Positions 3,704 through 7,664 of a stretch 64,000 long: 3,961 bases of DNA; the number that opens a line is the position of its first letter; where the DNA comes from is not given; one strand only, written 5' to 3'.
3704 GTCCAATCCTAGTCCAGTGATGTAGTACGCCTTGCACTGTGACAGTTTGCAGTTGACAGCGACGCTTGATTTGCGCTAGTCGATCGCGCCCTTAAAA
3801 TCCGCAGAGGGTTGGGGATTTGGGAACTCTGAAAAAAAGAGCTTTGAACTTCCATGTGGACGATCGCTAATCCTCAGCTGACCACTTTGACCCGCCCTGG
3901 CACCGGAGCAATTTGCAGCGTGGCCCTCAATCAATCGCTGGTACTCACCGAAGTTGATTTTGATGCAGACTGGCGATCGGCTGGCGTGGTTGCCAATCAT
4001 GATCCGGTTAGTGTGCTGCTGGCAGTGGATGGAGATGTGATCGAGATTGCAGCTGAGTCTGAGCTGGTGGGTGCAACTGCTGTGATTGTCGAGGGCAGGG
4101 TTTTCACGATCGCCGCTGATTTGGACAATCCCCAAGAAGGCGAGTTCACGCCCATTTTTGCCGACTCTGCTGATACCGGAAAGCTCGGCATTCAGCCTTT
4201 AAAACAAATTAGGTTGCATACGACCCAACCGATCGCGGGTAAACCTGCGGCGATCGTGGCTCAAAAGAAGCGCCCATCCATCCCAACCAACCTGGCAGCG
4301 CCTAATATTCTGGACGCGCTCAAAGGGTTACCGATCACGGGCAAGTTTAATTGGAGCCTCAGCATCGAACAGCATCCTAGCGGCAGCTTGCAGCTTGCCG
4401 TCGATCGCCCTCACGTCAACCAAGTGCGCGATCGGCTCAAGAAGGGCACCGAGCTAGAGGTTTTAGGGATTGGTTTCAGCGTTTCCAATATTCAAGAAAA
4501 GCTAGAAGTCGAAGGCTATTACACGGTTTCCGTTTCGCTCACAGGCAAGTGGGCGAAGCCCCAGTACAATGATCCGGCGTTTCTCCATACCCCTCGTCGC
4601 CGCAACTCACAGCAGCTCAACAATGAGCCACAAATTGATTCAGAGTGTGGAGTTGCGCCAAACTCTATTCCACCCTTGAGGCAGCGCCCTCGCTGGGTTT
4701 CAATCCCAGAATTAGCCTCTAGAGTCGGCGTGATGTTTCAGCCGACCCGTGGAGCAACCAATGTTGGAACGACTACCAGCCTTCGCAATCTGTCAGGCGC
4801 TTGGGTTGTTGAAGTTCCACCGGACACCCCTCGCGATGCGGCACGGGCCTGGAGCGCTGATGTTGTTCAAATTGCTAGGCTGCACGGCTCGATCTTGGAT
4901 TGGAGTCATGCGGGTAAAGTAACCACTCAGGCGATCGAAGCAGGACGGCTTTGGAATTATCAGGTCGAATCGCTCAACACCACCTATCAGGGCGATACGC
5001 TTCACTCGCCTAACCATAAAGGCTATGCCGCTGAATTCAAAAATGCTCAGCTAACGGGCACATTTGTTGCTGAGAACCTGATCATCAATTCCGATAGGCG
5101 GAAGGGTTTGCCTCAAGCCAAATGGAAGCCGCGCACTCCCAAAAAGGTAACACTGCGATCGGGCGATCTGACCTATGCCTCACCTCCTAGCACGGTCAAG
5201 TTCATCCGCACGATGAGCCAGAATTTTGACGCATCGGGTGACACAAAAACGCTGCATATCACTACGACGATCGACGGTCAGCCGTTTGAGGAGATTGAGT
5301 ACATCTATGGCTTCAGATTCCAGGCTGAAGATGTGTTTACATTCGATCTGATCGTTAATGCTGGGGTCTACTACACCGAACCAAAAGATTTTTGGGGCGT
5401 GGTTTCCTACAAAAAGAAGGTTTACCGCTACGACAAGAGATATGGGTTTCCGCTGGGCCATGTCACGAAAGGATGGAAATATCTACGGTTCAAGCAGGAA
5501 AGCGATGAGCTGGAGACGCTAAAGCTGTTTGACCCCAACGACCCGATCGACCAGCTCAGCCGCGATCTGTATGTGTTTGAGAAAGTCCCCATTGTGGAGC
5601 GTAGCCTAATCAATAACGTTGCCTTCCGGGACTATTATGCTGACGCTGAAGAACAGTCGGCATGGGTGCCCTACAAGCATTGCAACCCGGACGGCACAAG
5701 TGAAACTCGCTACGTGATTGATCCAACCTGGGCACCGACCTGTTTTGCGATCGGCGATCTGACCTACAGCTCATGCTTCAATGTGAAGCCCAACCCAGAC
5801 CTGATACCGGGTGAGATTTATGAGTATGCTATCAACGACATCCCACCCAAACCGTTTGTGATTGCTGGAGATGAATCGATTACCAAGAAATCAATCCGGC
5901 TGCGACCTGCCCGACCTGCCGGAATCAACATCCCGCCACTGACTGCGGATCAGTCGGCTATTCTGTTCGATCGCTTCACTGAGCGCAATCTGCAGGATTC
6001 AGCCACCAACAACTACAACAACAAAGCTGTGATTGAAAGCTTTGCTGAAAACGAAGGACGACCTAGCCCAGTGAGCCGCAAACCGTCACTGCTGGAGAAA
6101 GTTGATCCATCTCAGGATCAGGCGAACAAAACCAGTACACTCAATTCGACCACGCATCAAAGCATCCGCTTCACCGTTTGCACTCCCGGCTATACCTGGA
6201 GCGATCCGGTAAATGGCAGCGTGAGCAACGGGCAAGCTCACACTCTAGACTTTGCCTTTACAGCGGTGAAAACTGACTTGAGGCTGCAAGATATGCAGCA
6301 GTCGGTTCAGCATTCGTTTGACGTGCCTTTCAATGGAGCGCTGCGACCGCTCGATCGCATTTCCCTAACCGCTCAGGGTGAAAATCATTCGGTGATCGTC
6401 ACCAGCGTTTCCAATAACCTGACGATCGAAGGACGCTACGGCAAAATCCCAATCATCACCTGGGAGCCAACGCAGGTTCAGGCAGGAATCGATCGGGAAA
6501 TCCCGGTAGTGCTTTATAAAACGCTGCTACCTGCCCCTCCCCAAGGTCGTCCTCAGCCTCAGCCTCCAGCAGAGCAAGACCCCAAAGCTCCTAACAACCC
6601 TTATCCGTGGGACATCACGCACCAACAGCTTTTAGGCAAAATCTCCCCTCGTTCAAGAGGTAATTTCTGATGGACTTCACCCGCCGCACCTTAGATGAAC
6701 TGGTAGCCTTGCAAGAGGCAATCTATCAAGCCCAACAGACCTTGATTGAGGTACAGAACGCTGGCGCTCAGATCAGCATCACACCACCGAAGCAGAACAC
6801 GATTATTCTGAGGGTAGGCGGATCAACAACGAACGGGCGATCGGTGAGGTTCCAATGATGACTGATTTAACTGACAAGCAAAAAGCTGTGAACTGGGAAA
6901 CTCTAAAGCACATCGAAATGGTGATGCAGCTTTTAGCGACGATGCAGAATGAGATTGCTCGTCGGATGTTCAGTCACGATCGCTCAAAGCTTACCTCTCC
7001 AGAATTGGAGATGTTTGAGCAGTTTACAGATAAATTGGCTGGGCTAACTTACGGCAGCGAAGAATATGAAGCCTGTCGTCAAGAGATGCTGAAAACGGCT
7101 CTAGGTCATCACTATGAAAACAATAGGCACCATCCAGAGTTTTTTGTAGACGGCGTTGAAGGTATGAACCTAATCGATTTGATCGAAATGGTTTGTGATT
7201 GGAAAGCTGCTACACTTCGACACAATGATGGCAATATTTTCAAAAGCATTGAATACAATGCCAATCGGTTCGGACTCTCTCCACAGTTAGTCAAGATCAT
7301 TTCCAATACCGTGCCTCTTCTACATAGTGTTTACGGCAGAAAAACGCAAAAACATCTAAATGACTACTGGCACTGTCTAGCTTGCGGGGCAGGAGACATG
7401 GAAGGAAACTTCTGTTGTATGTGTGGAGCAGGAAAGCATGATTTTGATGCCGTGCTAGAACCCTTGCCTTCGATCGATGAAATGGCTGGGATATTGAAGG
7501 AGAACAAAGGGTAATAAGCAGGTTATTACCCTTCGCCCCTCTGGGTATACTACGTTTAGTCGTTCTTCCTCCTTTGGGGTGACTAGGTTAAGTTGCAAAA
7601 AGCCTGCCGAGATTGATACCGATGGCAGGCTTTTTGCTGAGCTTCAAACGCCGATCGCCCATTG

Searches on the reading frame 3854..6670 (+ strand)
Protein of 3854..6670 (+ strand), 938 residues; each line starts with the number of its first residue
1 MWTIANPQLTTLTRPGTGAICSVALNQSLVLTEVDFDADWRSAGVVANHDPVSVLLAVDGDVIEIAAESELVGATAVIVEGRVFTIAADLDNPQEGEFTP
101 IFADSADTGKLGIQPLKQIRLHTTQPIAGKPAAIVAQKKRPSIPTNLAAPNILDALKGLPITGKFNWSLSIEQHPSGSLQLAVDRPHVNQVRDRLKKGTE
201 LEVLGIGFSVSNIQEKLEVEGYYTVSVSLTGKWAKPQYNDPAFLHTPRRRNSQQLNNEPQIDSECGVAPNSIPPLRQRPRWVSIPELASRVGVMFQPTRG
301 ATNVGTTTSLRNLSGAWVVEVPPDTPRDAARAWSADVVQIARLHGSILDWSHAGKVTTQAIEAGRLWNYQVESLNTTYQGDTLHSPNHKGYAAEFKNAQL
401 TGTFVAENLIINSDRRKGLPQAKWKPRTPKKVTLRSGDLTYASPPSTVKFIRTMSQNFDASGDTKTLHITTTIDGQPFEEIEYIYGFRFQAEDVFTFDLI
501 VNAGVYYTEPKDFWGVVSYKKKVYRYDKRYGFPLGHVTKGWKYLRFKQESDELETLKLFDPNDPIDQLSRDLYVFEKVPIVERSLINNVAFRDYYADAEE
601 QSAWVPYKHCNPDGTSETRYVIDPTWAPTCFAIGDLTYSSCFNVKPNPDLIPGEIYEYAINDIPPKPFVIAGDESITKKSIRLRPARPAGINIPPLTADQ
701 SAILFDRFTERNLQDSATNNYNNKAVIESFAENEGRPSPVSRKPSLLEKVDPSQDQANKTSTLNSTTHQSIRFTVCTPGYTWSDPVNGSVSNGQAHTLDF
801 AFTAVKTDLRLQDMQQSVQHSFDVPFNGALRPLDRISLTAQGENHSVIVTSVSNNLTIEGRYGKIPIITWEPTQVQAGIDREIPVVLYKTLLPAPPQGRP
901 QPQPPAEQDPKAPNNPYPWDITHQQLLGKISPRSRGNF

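Call 11: search_protein_families(library=pfam, proteins=[window:3854-6670:+], max_evalue=0.01)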
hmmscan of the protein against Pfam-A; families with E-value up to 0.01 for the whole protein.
window:3854-6670:+ (938 aa): 0 families

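Call 14: search_protein_families(library=ncbifam, proteins=[window:3854-6670:+], max_evalue=0.05)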
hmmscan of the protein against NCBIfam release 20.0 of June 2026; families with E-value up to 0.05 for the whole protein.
window:3854-6670:+ (938 aa): 0 families

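Call 35: search_protein_families(library=phrogs, proteins=[window:3854-6670:+], max_evalue=0.001)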
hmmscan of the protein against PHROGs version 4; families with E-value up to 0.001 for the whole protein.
window:3854-6670:+ (938 aa): 1 family
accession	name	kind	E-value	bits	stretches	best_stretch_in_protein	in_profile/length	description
phrog_15468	-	unknown function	7.7e-71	239.7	1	64-897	65-833/1704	-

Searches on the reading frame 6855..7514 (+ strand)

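Call 11: search_protein_families(library=pfam, proteins=[window:6855-7514:+], max_evalue=0.01)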
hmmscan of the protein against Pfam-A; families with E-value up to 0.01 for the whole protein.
window:6855-7514:+ (219 aa): 1 family
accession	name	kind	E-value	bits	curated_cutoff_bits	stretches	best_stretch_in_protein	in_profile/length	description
PF18907.5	DUF5662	-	2.3e-36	125.2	27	1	11-153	4-154/156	Family of unknown function (DUF5662)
